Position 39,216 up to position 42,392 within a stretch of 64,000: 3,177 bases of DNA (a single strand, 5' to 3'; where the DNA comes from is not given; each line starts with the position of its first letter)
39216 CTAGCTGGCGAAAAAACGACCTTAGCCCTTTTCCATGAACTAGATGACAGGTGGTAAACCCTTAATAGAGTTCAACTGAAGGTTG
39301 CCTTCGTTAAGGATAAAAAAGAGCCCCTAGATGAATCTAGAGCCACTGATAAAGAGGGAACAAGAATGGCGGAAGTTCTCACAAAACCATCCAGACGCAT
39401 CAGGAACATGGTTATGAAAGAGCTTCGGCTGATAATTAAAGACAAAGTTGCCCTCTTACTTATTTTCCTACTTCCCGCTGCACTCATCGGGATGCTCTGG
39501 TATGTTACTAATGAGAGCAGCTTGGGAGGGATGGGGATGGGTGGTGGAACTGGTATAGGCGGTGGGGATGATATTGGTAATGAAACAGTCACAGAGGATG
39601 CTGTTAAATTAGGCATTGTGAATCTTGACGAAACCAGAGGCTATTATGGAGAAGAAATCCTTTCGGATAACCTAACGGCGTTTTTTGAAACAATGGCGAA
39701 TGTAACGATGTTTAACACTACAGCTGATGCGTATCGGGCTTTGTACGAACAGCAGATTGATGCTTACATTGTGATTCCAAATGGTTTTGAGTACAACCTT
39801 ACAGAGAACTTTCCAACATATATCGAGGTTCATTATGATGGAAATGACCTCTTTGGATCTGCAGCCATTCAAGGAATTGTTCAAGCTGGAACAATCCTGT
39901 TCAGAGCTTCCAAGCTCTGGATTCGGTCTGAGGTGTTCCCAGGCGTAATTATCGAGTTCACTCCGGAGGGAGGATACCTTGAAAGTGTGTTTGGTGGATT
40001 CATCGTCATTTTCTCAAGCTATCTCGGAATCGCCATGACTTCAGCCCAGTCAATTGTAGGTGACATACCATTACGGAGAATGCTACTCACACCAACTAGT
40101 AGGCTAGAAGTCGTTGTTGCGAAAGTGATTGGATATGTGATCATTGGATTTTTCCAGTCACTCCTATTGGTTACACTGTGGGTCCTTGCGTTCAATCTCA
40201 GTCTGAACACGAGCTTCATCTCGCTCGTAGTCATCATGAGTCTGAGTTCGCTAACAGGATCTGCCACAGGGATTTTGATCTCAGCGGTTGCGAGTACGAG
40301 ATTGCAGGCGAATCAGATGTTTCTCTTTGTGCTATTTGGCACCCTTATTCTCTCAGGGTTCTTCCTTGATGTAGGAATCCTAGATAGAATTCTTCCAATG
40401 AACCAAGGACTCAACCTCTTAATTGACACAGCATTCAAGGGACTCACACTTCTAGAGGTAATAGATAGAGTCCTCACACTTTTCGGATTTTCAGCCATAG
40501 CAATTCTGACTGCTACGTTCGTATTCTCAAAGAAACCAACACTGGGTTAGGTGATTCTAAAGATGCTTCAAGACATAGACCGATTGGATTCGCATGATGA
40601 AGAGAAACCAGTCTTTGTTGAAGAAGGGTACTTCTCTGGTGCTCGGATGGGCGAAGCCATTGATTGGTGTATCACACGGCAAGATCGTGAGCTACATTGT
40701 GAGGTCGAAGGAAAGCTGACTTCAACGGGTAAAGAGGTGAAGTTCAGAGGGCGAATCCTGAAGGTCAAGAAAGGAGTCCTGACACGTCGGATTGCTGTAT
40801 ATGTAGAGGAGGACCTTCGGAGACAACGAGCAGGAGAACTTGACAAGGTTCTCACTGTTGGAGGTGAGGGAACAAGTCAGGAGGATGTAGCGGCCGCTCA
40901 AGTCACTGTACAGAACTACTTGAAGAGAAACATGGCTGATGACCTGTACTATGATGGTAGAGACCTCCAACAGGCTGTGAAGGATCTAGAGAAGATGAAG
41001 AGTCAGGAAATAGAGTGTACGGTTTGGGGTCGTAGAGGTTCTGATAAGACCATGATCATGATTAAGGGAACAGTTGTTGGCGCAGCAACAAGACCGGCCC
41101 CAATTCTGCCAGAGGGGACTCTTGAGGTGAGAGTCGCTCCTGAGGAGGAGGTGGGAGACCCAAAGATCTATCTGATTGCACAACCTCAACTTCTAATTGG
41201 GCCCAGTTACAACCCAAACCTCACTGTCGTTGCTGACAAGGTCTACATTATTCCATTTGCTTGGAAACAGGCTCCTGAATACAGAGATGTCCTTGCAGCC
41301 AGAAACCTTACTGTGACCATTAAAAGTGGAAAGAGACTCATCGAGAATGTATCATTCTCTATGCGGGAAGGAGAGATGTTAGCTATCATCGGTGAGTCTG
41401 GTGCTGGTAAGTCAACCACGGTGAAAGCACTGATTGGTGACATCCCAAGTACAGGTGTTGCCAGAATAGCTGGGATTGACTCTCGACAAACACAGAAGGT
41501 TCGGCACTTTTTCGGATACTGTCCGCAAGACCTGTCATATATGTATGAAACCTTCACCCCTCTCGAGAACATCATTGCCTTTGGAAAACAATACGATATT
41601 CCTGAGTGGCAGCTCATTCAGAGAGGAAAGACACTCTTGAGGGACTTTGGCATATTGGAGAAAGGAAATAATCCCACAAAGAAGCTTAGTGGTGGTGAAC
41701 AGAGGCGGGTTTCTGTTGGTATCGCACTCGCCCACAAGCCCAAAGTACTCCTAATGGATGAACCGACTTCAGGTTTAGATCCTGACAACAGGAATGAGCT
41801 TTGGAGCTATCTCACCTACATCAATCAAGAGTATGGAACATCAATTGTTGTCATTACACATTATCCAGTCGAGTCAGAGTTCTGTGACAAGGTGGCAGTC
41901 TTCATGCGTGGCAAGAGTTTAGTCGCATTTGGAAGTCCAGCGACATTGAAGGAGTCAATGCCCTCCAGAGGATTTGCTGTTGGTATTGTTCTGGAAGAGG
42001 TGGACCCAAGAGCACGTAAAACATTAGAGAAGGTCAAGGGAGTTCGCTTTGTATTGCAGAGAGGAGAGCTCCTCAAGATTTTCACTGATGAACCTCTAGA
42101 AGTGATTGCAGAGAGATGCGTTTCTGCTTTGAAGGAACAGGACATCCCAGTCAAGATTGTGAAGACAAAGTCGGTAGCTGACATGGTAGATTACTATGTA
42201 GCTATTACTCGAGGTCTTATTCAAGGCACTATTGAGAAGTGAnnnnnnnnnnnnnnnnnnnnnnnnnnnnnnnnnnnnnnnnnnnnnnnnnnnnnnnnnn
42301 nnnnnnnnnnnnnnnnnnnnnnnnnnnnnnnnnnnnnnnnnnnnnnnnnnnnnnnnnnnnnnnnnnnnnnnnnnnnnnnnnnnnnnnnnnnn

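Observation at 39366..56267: Translationally coupled 15-kb operon joining a GldAFG-like ABC-2 engine to two giant type-I surface proteins: candidate undescribed archaeal cell-surface system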

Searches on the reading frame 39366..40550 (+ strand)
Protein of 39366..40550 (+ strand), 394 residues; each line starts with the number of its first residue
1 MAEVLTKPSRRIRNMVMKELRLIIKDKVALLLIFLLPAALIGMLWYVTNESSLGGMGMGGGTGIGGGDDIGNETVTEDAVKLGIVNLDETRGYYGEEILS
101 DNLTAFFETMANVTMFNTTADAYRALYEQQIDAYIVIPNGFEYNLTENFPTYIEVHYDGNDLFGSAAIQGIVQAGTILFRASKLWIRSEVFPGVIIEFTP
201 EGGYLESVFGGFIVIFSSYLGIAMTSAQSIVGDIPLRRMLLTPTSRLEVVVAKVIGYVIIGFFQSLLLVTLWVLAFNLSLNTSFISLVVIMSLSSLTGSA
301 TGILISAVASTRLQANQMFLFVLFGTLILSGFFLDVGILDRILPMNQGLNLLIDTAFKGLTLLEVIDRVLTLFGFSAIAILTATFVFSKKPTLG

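Call 3: search_protein_families(library=pfam, proteins=[window:39366-40550:+], max_evalue=0.01)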
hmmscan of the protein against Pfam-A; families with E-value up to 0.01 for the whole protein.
window:39366-40550:+ (394 aa): 3 families
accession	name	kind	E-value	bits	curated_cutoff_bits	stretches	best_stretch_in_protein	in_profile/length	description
PF12698.13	ABC2_membrane_3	-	3.1e-27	96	31.6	1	30-383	4-345/347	ABC-2 family transporter protein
PF01061.29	ABC2_membrane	-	3.5e-12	46.8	26.9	1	202-339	47-186/211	ABC-2 type transporter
PF12679.13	ABC2_membrane_2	-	2e-07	31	27.2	1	14-353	2-243/283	ABC-2 family transporter protein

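Call 4: search_protein_families(library=ncbifam, proteins=[window:39366-40550:+], max_evalue=0.01)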
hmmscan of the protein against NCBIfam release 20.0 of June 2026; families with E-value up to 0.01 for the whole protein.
window:39366-40550:+ (394 aa): 4 families
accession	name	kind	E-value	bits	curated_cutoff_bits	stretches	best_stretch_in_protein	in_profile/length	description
NF033858.1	ABC2_perm_RbbA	equivalog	3.3e-11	41.9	1050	1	114-389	615-906/909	ribosome-associated ATPase/putative transporter RbbA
TIGR01247.1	drrB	subfamily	0.00017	21.3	223.05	1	236-353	79-195/236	daunorubicin resistance ABC transporter membrane protein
NF041647.1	ABC_perm_CPBP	equivalog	0.0002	20.2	435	1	10-162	3-133/636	ABC transporter permease subunit/CPBP intramembrane protease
NF038293.1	permease_SagH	equivalog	0.0027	16.6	450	1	224-312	194-291/370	SagH family ABC transporter permease subunit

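Call 9: find_encoding_contigs(protein=window:39366-40550:+, flank=10000, max_places=6)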
Protein window:39366-40550:+ (394 aa): no gene with exactly this product is on record in the collection.

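Call 87: search_solved_structures(query=window:39366-40547:+, max_evalue=1)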
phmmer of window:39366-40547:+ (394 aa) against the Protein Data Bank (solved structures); distinct sequences matched with E-value up to 1: 17.
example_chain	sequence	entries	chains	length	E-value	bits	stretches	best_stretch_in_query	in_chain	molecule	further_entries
8z01_A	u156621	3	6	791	0.057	15.8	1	204-343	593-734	ABC transporter G family member 23-like Protein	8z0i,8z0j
8yzp_A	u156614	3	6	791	0.057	15.8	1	204-343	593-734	ABC transporter G family member 23-like Protein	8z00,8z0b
9ju6_A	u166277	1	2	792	0.057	15.8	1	204-343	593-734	ABC transporter G family member 23-like Protein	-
6xo1_A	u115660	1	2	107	0.16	14.3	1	25-105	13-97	Carcinoembryonic antigen-related cell adhesion molecule 1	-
4e0f_A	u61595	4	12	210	0.32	13.3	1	330-361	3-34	Riboflavin synthase subunit alpha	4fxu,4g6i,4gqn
6xno_A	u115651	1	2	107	0.38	13.1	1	25-103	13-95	Carcinoembryonic antigen-related cell adhesion molecule 1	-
6xnw_A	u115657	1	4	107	0.38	13.1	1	25-103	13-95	Carcinoembryonic antigen-related cell adhesion molecule 1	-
4qxw_A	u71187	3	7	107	0.39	13.1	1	25-103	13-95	Carcinoembryonic antigen-related cell adhesion molecule 1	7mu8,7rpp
5dzl_A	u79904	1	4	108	0.39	13.1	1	25-103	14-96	Carcinoembryonic antigen-related cell adhesion molecule 1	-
4whd_A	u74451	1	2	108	0.39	13.1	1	25-103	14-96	Carcinoembryonic antigen-related cell adhesion molecule 1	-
6aw2_A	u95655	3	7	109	0.4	13.1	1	25-103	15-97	Carcinoembryonic antigen-related cell adhesion molecule 1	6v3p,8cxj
23vf_E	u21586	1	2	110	0.41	13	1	25-103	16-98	Cell adhesion molecule CEACAM1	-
2gk2_A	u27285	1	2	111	0.42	13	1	25-103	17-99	Carcinoembryonic antigen-related cell adhesion molecule 1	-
6gbg_D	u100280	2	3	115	0.46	12.8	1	25-103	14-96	Carcinoembryonic antigen-related cell adhesion molecule 1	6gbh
9u94_F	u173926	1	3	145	0.73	12.2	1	25-104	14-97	Cell adhesion molecule CEACAM1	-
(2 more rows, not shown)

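Call 106: search_protein_families(library=padloc, proteins=[window:39366-40547:+], max_evalue=0.001)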
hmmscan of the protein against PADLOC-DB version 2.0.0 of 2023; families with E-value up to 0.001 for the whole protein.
window:39366-40547:+ (394 aa): 0 families

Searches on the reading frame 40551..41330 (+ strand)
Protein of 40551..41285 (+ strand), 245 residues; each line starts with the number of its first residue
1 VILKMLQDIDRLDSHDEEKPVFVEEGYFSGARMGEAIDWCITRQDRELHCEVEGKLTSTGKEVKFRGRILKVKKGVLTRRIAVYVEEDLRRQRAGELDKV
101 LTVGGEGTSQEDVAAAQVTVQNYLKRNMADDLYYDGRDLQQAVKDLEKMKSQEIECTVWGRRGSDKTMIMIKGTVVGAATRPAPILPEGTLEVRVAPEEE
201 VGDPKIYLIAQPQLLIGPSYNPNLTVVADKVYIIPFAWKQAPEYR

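Call 30: find_homologous_proteins(query=window:40551-41285:+, max_evalue=0.001)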
Query window:40551-41285:+ (245 aa): 11 proteins with E <= 0.001 among 600 candidates.
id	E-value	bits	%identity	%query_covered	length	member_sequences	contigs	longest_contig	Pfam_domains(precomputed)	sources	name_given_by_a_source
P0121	5.0e-134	463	83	98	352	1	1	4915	PF00005.34,PF11495.15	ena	-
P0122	4.1e-121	421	79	95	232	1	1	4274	PF11495.15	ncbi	ncbi:MAG: hypothetical protein ACXAB5_03455, partial [Candidatus Thorarchaeota archaeon]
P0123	4.7e-118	411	75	98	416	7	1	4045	PF00005.34,PF13304.13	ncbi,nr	ncbi:MAG: ABC transporter ATP-binding protein, partial [Candidatus Thorarchaeota archaeon]|nr:ABC tr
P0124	3.1e-116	405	74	98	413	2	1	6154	PF00005.34,PF13304.13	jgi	-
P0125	1.0e-101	358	68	98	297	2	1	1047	PF00005.34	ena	-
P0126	8.3e-101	355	91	72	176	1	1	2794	PF11495.15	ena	-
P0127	3.8e-70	254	65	73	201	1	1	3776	PF11495.15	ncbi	-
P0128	3.7e-67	245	72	60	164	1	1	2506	PF11495.15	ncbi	ncbi:MAG: TrmB family transcriptional regulator sugar-binding domain-containing protein, partial [Ca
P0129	2.4e-60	222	74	57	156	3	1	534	-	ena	-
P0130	2.3e-31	127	63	38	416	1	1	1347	PF00005.34,PF02463.26,PF13304.13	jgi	jgi:ABC-2 type transport system ATP-binding protein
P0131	3.9e-24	104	72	31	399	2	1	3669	PF00005.34,PF02463.26,PF13304.13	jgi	jgi:ABC-2 type transport system ATP-binding protein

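Call 35: search_protein_families(library=pfam, proteins=[window:40551-41285:+], max_evalue=1)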
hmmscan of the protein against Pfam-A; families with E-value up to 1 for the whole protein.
window:40551-41285:+ (245 aa): 3 families
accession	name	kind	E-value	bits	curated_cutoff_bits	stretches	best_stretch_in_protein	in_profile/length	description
PF11495.14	Regulator_TrmB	-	1.4e-09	38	22.2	1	43-121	162-231/233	Archaeal transcriptional regulator TrmB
PF04286.17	DUF445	-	0.044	14.1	33.8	1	79-178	254-355/368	Protein of unknown function (DUF445)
PF01513.26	NAD_kinase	-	0.13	13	25.5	1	48-110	28-86/130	ATP-NAD kinase N-terminal domain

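Call 43: search_solved_structures(query=A4, max_evalue=10)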
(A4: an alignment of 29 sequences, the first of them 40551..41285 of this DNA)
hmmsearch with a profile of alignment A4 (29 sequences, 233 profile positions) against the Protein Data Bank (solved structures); distinct sequences matched with E-value up to 10: 2.
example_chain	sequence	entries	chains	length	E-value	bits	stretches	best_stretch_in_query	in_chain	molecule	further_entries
6ven_N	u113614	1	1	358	0.81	12.2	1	113-142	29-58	Histone-lysine N-methyltransferase, H3 lysine-4 specific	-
1gug_A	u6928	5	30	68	1.2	11.6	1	51-96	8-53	MOLYBDATE BINDING PROTEIN II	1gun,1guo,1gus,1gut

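Call 56: predict_structure(alignment_id=A6)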
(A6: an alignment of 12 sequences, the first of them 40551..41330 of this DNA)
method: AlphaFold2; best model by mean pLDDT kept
length: 260 residues; sequences in the alignment: 12
mean_pLDDT: 42.1   pTM: 0.35
mean pLDDT of the five models: 42.1, 41.9, 33.7, 33.0, 28.6
residues with pLDDT >= 90: 0; 70-90: 10; 50-70: 64; < 50: 186
segments of 3 or more residues with pLDDT < 50: 1-85, 87-89, 95-132, 162-168, 183-186, 200-223, 236-260
pLDDT, mean of each block of 10 residues (from residue 1): 28 28 25 41 37 39 44 36 48 49 35 33 30 55 70 62 49 66 53 61 29 26 51 47 26 27
secondary structure, 60 per line:
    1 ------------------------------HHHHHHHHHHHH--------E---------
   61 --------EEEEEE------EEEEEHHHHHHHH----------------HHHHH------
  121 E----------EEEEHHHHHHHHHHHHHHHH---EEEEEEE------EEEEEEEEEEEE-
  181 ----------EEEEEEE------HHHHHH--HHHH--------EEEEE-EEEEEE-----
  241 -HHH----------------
elements in order: H31-42 E69-74 E81-85 H86-93 H110-114 E132-135 H136-151 E155-161 E168-179 E191-197 H204-209 H212-215 E224-228 E230-235

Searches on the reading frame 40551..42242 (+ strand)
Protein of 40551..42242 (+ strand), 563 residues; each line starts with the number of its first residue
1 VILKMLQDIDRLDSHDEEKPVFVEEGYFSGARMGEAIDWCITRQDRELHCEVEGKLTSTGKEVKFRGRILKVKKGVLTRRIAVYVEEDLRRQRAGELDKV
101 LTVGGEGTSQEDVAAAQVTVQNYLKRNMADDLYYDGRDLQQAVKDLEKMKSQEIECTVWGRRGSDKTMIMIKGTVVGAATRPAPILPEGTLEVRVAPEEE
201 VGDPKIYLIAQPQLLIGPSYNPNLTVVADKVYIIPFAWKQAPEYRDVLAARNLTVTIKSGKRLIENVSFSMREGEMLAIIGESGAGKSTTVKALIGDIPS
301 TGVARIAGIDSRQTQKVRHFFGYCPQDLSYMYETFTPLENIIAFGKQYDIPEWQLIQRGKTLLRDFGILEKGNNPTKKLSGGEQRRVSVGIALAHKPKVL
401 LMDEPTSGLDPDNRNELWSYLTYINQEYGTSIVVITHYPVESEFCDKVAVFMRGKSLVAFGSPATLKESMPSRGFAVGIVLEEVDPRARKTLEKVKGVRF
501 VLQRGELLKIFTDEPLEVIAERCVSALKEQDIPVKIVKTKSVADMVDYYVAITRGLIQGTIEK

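Call 3: search_protein_families(library=pfam, proteins=[window:40551-42242:+], max_evalue=0.01)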
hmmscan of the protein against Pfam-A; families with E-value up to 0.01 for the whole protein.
window:40551-42242:+ (563 aa): 7 families
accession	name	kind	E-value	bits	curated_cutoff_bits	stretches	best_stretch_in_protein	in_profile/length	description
PF00005.33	ABC_tran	-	2.5e-26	93.4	25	1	265-407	2-137/137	ABC transporter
PF11495.14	Regulator_TrmB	-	1.6e-08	34.6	22.2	1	43-121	162-231/233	Archaeal transcriptional regulator TrmB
PF13304.12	AAA_21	-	1.4e-06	29.1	27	1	392-440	251-301/304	AAA domain, putative AbiEii toxin, Type IV TA system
PF02463.25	SMC_N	-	3.8e-05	23.6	40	1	111-448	90-208/220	RecF/RecN/SMC N terminal domain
PF13401.12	AAA_22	-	0.00041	21.1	27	1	274-299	5-30/130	AAA domain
PF03193.22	RsgA_GTPase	-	0.0012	19.1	30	1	248-298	79-130/174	RsgA GTPase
PF13555.12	AAA_29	-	0.002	18.2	27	1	269-294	17-42/61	P-loop containing region of AAA domain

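Call 4: search_protein_families(library=ncbifam, proteins=[window:40551-42242:+], max_evalue=0.01)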
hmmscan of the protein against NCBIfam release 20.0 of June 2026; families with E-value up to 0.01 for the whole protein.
window:40551-42242:+ (563 aa): 190 families (the best 25 are shown)
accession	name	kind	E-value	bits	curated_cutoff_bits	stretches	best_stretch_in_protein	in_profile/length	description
TIGR01188.1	drrA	subfamily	1.4e-49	169.1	312.45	1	264-551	9-299/302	daunorubicin resistance ABC transporter, ATP-binding protein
NF033858.1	ABC2_perm_RbbA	equivalog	6.2e-40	136.9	1050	1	243-470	264-488/909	ribosome-associated ATPase/putative transporter RbbA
TIGR04520.1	ECF_ATPase_1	equivalog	3.7e-34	118.4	315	1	258-465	11-222/269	energy-coupling factor transporter ATPase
TIGR04521.1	ECF_ATPase_2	equivalog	8.4e-31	107.1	330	1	261-463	18-229/279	energy-coupling factor transporter ATPase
TIGR02315.1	ABC_phnC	equivalog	1.5e-30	106.4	266.1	1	248-467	2-234/243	phosphonate ABC transporter ATP-binding protein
NF010068.0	PRK13548.1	equivalog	6.7e-30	104.1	261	1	246-466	4-231/261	heme ABC transporter ATP-binding protein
NF010060.0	PRK13537.1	equivalog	1.2e-29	103.2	521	1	261-469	28-236/314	nodulation factor ABC transporter ATP-binding protein NodI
TIGR03864.1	PQQ_ABC_ATP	hypoth_equivalog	1.5e-29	103.1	302.25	1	261-471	14-224/236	ABC transporter, ATP-binding subunit, PQQ-dependent alcohol dehydrogenase system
TIGR02673.1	FtsE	equivalog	1.9e-29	102.9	264.85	1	251-438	5-196/214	cell division ATP-binding protein FtsE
NF010059.0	PRK13536.1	equivalog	1.9e-29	102.5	549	1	259-468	54-263/342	nodulation factor ABC transporter ATP-binding protein NodI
TIGR02211.1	LolD_lipo_ex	equivalog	8.5e-29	100.6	307.75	1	250-439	4-202/221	lipoprotein-releasing ABC transporter ATP-binding protein LolD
TIGR01288.1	nodI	equivalog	1.4e-28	99.8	424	1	260-469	16-225/303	nodulation factor ABC transporter ATP-binding protein NodI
TIGR02857.1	CydD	equivalog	1.6e-28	100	435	1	247-449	321-527/529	thiol reductant ABC exporter subunit CydD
TIGR03608.1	L_ocin_972_ABC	subfamily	2.8e-28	98.8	254.85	1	259-448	9-203/206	putative bacteriocin export ABC transporter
NF010171.0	PRK13652.1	equivalog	4.2e-28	98.2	476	1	247-463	3-222/277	cobalt transporter ATP-binding subunit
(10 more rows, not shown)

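Call 106: search_protein_families(library=padloc, proteins=[window:40551-42239:+], max_evalue=0.001)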
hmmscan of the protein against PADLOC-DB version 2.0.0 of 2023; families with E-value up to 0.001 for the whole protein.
window:40551-42239:+ (563 aa): 6 families
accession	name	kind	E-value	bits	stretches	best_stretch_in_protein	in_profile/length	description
PDLC04135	mad3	-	2.4e-28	97.8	2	365-453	248-339/374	mads_3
PDLC04140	mad8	-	2.2e-15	55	1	257-466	10-259/314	mads_8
PDLC02980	AriA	-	7e-07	27.5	1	392-440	253-301/304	-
PDLC02914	ATPase-Toprim_I-B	-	1e-06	26.2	0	380-439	186-245/443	-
PDLC00091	GajA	-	7.1e-05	19.8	0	397-440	297-340/627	AAA ATPase domain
PDLC04164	AriA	-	0.00042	18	0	378-439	171-233/253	-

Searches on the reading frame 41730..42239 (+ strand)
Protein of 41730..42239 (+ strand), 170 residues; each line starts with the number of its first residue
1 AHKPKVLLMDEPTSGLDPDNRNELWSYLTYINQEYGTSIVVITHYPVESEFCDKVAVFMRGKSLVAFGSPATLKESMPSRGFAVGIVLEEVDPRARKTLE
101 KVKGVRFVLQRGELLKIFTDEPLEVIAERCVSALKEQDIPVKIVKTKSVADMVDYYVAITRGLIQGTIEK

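Call 35: search_protein_families(library=pfam, proteins=[window:41730-42239:+], max_evalue=1)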
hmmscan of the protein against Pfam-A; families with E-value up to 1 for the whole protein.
window:41730-42239:+ (170 aa): 2 families
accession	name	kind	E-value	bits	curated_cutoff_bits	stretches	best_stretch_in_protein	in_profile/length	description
PF13304.12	AAA_21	-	0.0017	19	27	1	2-47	257-301/304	AAA domain, putative AbiEii toxin, Type IV TA system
PF04536.20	TPM_phosphatase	-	0.058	13.8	22.1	0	15-47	7-39/125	TPM domain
